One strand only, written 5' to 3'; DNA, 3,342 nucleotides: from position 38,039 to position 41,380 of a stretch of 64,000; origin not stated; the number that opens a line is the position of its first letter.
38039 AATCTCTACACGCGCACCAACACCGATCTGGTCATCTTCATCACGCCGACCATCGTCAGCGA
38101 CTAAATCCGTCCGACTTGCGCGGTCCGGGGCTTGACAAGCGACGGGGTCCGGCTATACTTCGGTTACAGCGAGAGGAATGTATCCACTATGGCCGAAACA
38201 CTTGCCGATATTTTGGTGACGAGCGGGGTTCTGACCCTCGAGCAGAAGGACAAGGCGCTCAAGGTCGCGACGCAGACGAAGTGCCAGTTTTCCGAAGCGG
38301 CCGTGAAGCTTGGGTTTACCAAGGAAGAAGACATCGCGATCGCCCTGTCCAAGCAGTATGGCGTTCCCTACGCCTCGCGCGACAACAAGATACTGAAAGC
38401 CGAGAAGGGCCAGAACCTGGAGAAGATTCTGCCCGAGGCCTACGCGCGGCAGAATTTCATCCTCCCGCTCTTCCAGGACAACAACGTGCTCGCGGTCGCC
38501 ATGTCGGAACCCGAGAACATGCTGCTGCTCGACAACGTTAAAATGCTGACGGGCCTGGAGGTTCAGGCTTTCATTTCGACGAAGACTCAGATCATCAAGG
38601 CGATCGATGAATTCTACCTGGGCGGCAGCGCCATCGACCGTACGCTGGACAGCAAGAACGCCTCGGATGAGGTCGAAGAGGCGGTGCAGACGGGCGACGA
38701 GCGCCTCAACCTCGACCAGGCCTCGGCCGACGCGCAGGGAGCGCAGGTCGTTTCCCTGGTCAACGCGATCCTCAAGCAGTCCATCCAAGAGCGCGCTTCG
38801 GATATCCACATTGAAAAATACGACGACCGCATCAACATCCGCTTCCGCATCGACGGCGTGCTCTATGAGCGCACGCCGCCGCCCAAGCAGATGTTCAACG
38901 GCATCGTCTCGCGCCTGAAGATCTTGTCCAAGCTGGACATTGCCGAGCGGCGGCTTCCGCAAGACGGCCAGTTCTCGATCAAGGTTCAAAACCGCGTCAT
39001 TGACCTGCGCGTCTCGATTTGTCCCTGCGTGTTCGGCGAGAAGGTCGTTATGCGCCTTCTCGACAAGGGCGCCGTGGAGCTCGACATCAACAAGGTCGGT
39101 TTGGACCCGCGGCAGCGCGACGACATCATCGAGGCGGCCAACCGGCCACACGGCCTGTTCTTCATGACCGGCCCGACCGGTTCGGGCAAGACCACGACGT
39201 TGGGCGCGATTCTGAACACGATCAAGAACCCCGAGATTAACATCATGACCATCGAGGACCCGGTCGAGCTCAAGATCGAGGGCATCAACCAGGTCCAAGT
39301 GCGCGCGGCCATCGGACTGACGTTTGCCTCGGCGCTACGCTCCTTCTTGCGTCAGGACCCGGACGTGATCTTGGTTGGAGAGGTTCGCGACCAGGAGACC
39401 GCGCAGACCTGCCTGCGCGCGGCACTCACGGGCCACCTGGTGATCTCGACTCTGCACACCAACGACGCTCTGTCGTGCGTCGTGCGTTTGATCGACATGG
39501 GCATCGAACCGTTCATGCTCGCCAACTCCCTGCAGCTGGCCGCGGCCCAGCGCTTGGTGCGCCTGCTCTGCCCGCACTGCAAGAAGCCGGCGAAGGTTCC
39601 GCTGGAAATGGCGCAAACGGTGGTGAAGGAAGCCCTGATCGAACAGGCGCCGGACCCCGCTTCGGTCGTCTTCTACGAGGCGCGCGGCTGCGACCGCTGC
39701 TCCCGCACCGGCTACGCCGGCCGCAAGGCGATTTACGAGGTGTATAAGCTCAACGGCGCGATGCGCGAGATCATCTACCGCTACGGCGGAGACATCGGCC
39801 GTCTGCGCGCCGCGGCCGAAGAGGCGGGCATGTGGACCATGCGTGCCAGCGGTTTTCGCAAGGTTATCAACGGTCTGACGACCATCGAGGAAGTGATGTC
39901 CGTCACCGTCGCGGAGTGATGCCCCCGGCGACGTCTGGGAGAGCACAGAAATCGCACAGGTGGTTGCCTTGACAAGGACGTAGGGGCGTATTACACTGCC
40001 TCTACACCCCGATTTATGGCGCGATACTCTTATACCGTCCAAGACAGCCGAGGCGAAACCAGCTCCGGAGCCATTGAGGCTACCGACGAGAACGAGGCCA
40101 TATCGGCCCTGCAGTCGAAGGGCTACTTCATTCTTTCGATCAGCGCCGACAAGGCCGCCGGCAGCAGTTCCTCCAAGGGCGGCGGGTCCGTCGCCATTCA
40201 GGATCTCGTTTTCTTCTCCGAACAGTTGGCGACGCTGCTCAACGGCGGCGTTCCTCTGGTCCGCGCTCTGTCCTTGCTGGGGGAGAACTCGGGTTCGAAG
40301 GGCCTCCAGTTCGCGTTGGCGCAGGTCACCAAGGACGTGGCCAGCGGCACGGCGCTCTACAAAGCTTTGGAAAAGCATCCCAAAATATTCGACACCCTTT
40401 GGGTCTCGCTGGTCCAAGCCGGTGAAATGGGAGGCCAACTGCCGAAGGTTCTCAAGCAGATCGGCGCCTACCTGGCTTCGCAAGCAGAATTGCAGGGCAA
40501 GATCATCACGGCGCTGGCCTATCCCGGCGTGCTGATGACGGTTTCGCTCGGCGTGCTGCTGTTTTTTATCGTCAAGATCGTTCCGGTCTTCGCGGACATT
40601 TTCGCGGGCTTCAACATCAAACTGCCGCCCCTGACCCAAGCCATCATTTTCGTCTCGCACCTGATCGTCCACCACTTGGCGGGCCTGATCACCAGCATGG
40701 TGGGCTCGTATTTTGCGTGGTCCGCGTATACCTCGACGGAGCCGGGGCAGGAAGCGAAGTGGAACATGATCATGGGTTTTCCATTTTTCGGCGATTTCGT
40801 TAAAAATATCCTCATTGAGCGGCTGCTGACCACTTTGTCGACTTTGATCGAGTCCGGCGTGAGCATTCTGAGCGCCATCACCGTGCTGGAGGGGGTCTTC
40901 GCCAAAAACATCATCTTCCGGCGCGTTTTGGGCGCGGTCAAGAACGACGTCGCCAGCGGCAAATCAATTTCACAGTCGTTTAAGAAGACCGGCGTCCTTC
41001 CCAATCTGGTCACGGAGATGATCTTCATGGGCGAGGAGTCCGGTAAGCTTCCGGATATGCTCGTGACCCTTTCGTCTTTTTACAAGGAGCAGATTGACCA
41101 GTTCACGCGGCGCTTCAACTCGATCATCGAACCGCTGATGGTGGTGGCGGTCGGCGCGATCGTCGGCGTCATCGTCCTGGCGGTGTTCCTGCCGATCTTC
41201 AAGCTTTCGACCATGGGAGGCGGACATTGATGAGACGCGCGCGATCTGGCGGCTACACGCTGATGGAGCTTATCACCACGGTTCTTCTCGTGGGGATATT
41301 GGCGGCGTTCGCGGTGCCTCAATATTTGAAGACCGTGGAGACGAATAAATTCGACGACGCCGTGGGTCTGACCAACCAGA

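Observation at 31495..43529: Compact all-in-one type IV pilus / T2SS-like machine with atypical parts, wedged between the two halves of the hopanoid gene set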

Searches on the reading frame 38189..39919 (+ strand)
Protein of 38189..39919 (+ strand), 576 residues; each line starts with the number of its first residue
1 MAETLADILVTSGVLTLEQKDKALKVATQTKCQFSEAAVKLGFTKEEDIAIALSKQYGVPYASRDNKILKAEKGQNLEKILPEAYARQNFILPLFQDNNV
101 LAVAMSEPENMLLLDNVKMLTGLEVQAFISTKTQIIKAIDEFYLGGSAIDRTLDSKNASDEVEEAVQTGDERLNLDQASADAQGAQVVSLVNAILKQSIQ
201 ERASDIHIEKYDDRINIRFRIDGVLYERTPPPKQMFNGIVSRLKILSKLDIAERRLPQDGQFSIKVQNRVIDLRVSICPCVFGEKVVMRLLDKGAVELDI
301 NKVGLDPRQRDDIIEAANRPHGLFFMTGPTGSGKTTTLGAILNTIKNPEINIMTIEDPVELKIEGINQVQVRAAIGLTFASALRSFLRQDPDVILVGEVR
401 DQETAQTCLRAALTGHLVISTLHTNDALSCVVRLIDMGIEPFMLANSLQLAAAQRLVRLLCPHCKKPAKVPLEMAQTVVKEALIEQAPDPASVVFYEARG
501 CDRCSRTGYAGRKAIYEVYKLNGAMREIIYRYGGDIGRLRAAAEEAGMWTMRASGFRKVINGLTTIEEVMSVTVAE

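Call 5: search_protein_families(library=pfam, proteins=[window:38189-39919:+], max_evalue=0.1)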
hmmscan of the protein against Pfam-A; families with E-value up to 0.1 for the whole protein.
window:38189-39919:+ (576 aa): 18 families
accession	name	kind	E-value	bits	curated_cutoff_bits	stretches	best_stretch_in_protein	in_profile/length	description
PF00437.27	T2SSE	-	6.6e-133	443.4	24.9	1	184-570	5-369/370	Type II/IV secretion system protein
PF05157.20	MshEN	-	7.6e-17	61.5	23.1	1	75-145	15-86/90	MshEN domain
PF13604.12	AAA_30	-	0.00029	21.1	27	1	305-348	2-45/191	AAA domain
PF13191.12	AAA_16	-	0.0022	18.9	32.6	1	314-389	16-96/167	AAA ATPase domain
PF13555.12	AAA_29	-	0.0077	16.4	27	1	319-343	20-44/61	P-loop containing region of AAA domain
PF13086.12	AAA_11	-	0.0096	16.2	27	1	305-345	2-41/257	AAA domain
PF13401.12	AAA_22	-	0.01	16.6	27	1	321-356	5-42/130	AAA domain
PF00005.33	ABC_tran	-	0.013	16.5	25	0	324-376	14-62/137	ABC transporter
PF25199.1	nSTAND_NTPase5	-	0.016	15.5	34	1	316-364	36-85/145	Novel STAND NTPase 5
PF13476.12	AAA_23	-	0.019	16.1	27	1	321-341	19-39/201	AAA domain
PF00004.35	AAA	-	0.03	15.2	21.2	1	326-399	3-66/131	ATPase family associated with various cellular activities (AAA)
PF13173.12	AAA_14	-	0.046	14.2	27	0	324-366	5-48/129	AAA domain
PF13245.12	AAA_19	-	0.052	14.2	25.1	0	318-348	8-38/134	AAA domain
PF03266.21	NTPase_1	-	0.052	13.8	23.9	0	324-352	2-30/168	NTPase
PF20720.3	nSTAND3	-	0.053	13.7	27.2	0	321-361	17-57/155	Novel STAND NTPase 3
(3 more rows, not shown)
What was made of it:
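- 38189..39919 (+): G6: PilB/GspE-class assembly ATPase with an N-terminal MshEN region, Walker A/B, Asp and His boxes and a CxxC...CxxC zinc motif. T2SSE 6.6e-133 and MshEN 7.6e-17 (call 5).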

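Call 6: search_protein_families(library=ncbifam, proteins=[window:38189-39919:+], max_evalue=0.1)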
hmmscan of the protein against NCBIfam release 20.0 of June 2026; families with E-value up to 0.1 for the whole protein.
window:38189-39919:+ (576 aa): 32 families (the best 25 are shown)
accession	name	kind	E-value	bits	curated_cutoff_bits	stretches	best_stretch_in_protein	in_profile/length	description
TIGR02538.1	type_IV_pilB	equivalog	1.2e-179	598.6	675.65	1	5-574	2-563/564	type IV-A pilus assembly ATPase PilB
TIGR02533.1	type_II_gspE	equivalog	1.8e-168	561.2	630.25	1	80-573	3-486/486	type II secretion system ATPase GspE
NF053534.1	T4PilAsmATPsTfpB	equivalog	5.7e-135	451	850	1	44-573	63-582/584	type IV pilus assembly ATPase TfpB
NF007755.0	PRK10436.1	equivalog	5.8e-135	450.5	617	1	94-573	22-459/465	type II secretion system protein GspE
NF041000.1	ATPase_ComGA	equivalog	5.8e-74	248.4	300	1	193-458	2-266/267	competence type IV pilus ATPase ComGA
TIGR01420.1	pilT_fam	subfamily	1.2e-49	169.3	319.1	1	192-458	3-269/343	PilT/PilU family type 4a pilus ATPase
TIGR02525.1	plasmid_TraJ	equivalog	5.7e-23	81.5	368.3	1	300-437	132-272/372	plasmid transfer ATPase TraJ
TIGR02524.1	dot_icm_DotB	equivalog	2.2e-20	73.2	463.3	1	311-435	124-257/358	Dot/Icm type IV secretion system ATPase DotB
TIGR02782.1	TrbB_P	equivalog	2.7e-20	72.9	304.55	1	308-435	124-253/303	P-type conjugative transfer ATPase TrbB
NF010469.0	PRK13894.1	subfamily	5.9e-19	68.6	508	1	308-435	136-265/320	conjugal transfer ATPase TrbB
NF058587.1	archaellum_moto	equivalog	2.3e-18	66.2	550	1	324-454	278-414/527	archaellum flagellar ATPase motor FlaI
TIGR02788.1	VirB11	equivalog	1.3e-16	60.6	249.95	1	325-453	148-280/308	P-type DNA transfer ATPase VirB11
NF010407.0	PRK13833.1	subfamily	3.1e-16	59.7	499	1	325-437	148-262/323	conjugal transfer protein TrbB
TIGR03819.1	heli_sec_ATPase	hypoth_equivalog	7.1e-16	58.3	373.15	1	283-457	139-322/340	TadA family conjugal transfer-associated ATPase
NF053672.1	bindosome_BasE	exception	3.1e-12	46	1000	1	324-436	273-390/512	bindosome assembly system ATPase subunit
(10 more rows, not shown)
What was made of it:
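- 38189..39919 (+): PilB 598.6 bits (cut-off 675.65); GspE 561.2 (630.25) (call 6).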

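Call 7: find_encoding_contigs(protein=window:38189-39919:+, flank=10000, max_places=6)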
Protein window:38189-39919:+ (576 aa): 9 contigs read that carry it; 2 places shown.
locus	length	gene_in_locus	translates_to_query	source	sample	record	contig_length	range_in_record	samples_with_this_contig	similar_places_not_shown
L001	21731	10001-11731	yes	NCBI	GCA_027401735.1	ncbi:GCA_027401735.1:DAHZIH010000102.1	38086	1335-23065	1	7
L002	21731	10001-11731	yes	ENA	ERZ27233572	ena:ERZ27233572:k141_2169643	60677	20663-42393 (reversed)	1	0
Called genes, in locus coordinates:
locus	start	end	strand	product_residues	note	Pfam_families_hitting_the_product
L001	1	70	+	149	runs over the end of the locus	PF03364:Polyketide_cyc (weak)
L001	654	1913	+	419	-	PF04932:Wzy_C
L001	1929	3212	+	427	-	PF13428:TPR_14 (faint), PF07719:TPR_2 (faint), PF13371:TPR_9 (faint), PF13424:TPR_12 (faint), PF13414:TPR_11 (faint), PF13432:TPR_16, PF00515:TPR_1 (weak), PF14559:TPR_19 (weak), +4 more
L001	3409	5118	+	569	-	PF00691:OmpA (faint)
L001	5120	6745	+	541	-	PF11104:PilM_2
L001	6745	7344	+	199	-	-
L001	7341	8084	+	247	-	-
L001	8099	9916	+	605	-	PF07660:STN (faint), PF03958:Secretin_N, PF00263:Secretin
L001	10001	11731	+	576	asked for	PF05157:MshEN, PF00437:T2SSE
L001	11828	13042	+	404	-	PF28597:T2SSF_N, PF00482:T2SSF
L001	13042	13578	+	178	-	-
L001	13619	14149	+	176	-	-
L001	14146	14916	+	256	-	-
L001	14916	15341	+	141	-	-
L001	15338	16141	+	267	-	PF04794:YdjC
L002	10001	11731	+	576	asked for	PF05157:MshEN, PF00437:T2SSE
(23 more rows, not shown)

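Call 50: search_solved_structures(query=window:38189-39919:+, max_evalue=1e-20)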
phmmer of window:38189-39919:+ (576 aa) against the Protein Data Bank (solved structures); distinct sequences matched with E-value up to 1e-20: 20.
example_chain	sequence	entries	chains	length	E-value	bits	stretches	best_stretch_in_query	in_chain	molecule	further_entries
3jc8_Ba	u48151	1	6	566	6e-144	483.8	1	3-573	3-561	Type IV-A pilus assembly ATPase PilB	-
6olj_C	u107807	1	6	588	9.3e-141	473.3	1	2-576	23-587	Type IV pilus biogenesis ATPase PilB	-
5tsg_B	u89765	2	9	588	1.4e-140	472.7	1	2-576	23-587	Type IV pilus biogenesis ATPase PilB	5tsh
5zfr_A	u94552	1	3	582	2e-138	465.6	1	2-576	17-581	Type IV pilus biogenesis ATPase PilB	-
6f8l_G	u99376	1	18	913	5e-119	401.6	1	2-574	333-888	Type IV pilus assembly protein PilF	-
4kss_A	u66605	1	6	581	5.6e-113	381.6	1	183-573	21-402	Type II secretion system protein E, hemolysin-coregulated protein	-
4ksr_A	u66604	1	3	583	5.6e-113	381.6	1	183-573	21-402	Type II secretion system protein E, Hemolysin-coregulated protein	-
4pht_A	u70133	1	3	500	1.3e-112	380.4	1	172-573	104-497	General secretory pathway protein E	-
1p9r_A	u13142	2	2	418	1.3e-112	380.4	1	182-571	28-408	General secretion pathway protein E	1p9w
5oiu_A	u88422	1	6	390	2.3e-99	336.7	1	189-574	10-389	Type IV pilus assembly protein PilF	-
5it5_F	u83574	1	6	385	3.3e-99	336.2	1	190-574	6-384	ATP binding motif-containing protein PilF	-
6ejf_A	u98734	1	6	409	3.4e-99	336.2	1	190-574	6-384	Type IV pilus assembly protein PilF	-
5fl3_A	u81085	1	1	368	1e-33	120.1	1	181-457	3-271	PILI RETRACTION PROTEIN PILT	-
2ewv_A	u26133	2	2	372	1.9e-33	119.2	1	193-437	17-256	twitching motility protein PilT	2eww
2gsz_A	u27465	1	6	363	2.2e-33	119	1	194-437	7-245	twitching motility protein PilT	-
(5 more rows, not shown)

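Call 70: search_dna_similar(query=window:38189-39919:+, collection=plasmids, mode=protein, max_rows=60, rows=spread, max_evalue=1e-40)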
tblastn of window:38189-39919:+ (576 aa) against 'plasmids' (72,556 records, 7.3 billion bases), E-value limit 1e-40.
Records with a match: 884; places in all: 934; records where one place covers at least 80% of the query: 436.
Best place of each record, by identity: <60% 884.
By first word of the organism name: Escherichia 427; Pseudomonas 149; Ralstonia 111; Burkholderia 10; Paraburkholderia 10; Bradyrhizobium 8; Aliiroseovarius 8; Cupriavidus 8; Acinetobacter 7; Deinococcus 6; and 84 more.
By predicted mobility (MOB-suite, as given by PLSDB): non-mobilizable 586; mobilizable 179; conjugative 119.
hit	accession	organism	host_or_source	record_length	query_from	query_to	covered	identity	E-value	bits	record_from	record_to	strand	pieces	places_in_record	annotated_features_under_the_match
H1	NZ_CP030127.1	Indioceanicola profundi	sediment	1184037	5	575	99%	39.4%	3e-109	367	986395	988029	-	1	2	none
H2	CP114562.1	Candidatus Manganitrophus sp.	activated carbon metagenome,metagenomic ...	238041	5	573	99%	36.7%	2e-101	344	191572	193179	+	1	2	ATPase, T2SS/T4P/T4SS family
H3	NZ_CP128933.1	Escherichia coli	-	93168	50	573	91%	39.0%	3e-103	349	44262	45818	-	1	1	gspE: type II secretion system ATPase GspE | etpD: variant type II secretion system secretin EtpD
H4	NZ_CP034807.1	Escherichia coli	stool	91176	50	573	91%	39.0%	2e-102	347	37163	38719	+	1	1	gspE: type II secretion system ATPase GspE | etpD: variant type II secretion system secretin EtpD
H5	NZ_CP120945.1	Escherichia coli O157:H7 str. EDL933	Homo sapiens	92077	50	573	91%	39.0%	2e-102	347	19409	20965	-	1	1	gspE: type II secretion system ATPase GspE | etpD: variant type II secretion system secretin EtpD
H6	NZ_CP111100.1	Escherichia coli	Bos taurus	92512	50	573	91%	39.0%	2e-102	347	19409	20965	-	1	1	gspE: type II secretion system ATPase GspE | etpD: variant type II secretion system secretin EtpD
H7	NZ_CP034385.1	Escherichia coli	Calf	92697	50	573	91%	39.0%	2e-102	347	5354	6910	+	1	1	gspE: type II secretion system ATPase GspE | etpD: variant type II secretion system secretin EtpD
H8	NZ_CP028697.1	Escherichia coli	cattle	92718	50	573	91%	39.0%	2e-102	347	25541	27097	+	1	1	gspE: type II secretion system ATPase GspE | etpD: variant type II secretion system secretin EtpD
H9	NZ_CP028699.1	Escherichia coli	cattle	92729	50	573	91%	39.0%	2e-102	347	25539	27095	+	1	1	gspE: type II secretion system ATPase GspE | etpD: variant type II secretion system secretin EtpD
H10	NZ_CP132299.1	Escherichia coli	-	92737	50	573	91%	39.0%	2e-102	347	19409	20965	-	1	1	gspE: type II secretion system ATPase GspE | etpD: variant type II secretion system secretin EtpD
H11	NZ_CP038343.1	Escherichia coli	Homo sapiens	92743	50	573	91%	39.0%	2e-102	347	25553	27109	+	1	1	gspE: type II secretion system ATPase GspE | etpD: variant type II secretion system secretin EtpD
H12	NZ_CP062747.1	Escherichia coli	Bovine Faeces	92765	50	573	91%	39.0%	2e-102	347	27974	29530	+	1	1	gspE: type II secretion system ATPase GspE | etpD: variant type II secretion system secretin EtpD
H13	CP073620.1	Escherichia coli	Homo sapiens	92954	50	573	91%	39.0%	2e-102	347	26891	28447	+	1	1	gspE: type II secretion system ATPase GspE | etpD: variant type II secretion system secretin EtpD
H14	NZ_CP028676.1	Escherichia coli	cattle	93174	50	573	91%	39.0%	2e-102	347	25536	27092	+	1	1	gspE: type II secretion system ATPase GspE | etpD: variant type II secretion system secretin EtpD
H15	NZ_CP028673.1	Escherichia coli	cattle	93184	50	573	91%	39.0%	2e-102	347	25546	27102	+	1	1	gspE: type II secretion system ATPase GspE | etpD: variant type II secretion system secretin EtpD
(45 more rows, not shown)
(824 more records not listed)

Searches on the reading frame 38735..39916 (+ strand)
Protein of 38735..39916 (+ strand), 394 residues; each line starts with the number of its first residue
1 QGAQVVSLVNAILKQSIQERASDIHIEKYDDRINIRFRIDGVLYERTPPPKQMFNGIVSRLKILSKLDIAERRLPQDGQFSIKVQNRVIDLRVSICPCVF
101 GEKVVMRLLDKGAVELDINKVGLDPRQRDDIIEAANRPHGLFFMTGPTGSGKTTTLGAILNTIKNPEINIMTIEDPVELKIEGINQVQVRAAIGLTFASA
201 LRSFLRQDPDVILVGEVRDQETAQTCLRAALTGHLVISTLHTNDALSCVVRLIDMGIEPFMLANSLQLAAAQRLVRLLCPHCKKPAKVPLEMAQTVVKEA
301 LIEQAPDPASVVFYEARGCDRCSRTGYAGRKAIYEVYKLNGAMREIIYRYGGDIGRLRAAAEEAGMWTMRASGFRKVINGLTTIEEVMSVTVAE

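Call 71: search_solved_structures(query=window:38735-39916:+, max_evalue=1e-40)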
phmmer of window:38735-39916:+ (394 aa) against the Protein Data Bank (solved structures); distinct sequences matched with E-value up to 1e-40: 12.
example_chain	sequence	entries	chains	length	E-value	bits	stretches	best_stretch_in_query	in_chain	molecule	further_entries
3jc8_Ba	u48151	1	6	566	2.5e-122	411.8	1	3-391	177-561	Type IV-A pilus assembly ATPase PilB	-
6olj_C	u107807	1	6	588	6.4e-118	397.3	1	2-394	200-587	Type IV pilus biogenesis ATPase PilB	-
5tsg_B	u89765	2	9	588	1.1e-117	396.5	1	2-394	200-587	Type IV pilus biogenesis ATPase PilB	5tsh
5zfr_A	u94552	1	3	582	1.5e-116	392.8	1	2-394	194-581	Type IV pilus biogenesis ATPase PilB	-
4kss_A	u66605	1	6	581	4.9e-113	381.2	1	3-391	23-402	Type II secretion system protein E, hemolysin-coregulated protein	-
4ksr_A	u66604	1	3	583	4.9e-113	381.2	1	3-391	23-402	Type II secretion system protein E, Hemolysin-coregulated protein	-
1p9r_A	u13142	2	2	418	1.6e-112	379.5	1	3-389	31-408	General secretion pathway protein E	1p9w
4pht_A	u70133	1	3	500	3.4e-112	378.4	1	3-391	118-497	General secretory pathway protein E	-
5oiu_A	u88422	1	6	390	1.1e-99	337.3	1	8-392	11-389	Type IV pilus assembly protein PilF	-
5it5_F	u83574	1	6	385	1.1e-99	337.2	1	8-392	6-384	ATP binding motif-containing protein PilF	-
6ejf_A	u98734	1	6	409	1.2e-99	337.2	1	8-392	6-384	Type IV pilus assembly protein PilF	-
6f8l_G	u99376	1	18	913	7.4e-99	334.6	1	8-392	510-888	Type IV pilus assembly protein PilF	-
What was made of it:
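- On the catalytic core alone it also scores higher with PilB (412, 397) than with EpsE (381) (calls 50, 71). The ATPase is closer to PilB (calls 50, 71).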

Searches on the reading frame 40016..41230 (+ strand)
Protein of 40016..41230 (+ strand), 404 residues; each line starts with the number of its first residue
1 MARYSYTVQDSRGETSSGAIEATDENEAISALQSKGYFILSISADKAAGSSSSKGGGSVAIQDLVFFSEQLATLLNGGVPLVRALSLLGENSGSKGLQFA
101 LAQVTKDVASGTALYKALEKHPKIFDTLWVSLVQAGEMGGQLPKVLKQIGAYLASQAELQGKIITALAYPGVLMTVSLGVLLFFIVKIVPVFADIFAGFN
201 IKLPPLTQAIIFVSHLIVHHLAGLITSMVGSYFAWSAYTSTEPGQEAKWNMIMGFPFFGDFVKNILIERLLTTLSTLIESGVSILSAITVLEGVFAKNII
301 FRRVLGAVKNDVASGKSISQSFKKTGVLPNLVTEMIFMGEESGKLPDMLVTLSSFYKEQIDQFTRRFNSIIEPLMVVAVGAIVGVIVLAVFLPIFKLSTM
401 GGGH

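Call 5: search_protein_families(library=pfam, proteins=[window:40016-41230:+], max_evalue=0.1)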
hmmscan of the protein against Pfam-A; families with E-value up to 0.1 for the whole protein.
window:40016-41230:+ (404 aa): 1 family
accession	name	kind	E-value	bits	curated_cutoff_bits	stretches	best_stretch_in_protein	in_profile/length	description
PF00482.28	T2SSF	-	4.2e-56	188.7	25.2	2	67-190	1-125/125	Type II secretion system (T2SS), protein F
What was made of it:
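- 40016..41230 (+): G7: PilC/GspF inner-membrane platform protein. T2SSF 4.2e-56, two repeats (call 5).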

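Call 6: search_protein_families(library=ncbifam, proteins=[window:40016-41230:+], max_evalue=0.1)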
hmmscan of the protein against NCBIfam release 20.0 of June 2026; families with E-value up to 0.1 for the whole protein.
window:40016-41230:+ (404 aa): 7 families
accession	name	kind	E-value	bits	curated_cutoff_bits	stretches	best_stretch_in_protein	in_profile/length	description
TIGR02120.1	GspF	equivalog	1.2e-96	324.5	424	1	4-399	1-399/401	type II secretion system inner membrane protein GspF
NF052607.1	T4PiliAsmPilCThrm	equivalog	7.2e-88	295.4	700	1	1-397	1-400/406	type IV pilus assembly protein PilC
NF052606.1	T4PiliAsmPilCMyx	equivalog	1.5e-77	261.2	700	1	2-398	20-415/419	type IV pilus assembly protein PilC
NF007861.0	PRK10573.1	equivalog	3.9e-73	246.8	401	1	5-399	8-396/401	protein transport protein HofC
NF047826.1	T3SSXpsF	equivalog_domain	2.6e-66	224.1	650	1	1-399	1-402/405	type II secretion system protein XpsF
NF041012.2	T4P_ComGB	equivalog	6.2e-42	144.1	240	1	66-397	5-330/332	competence type IV pilus assembly protein ComGB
NF045751.1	MPN385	equivalog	0.053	14.2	120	1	339-394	41-95/105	MPN385 family protein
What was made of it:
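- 40016..41230 (+): GspF 324.5 bits (cut-off 424); Thermus-type PilC 295 (700) (call 6).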

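Call 72: search_solved_structures(query=window:40016-41227:+, max_evalue=0.00001)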
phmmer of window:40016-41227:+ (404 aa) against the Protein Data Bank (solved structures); distinct sequences matched with E-value up to 0.00001: 5.
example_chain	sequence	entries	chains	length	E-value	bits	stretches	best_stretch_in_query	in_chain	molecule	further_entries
3jc8_Ca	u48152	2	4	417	1.5e-64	221.6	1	3-398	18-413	Type 4 fimbrial assembly protein PilC | PilC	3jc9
2whn_A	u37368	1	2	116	3e-18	69.3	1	60-165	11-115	PILUS ASSEMBLY PROTEIN PILC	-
2vma_A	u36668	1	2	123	1.4e-12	50.7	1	59-165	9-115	GENERAL SECRETION PATHWAY PROTEIN F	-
2vmb_A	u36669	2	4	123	1.6e-12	50.5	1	59-164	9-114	GENERAL SECRETION PATHWAY PROTEIN F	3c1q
5nbg_A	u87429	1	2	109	2.5e-10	43.2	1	60-163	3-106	General secretion pathway protein F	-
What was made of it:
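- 40016..41230 (+): M. xanthus PilC 222 bits (call 72).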
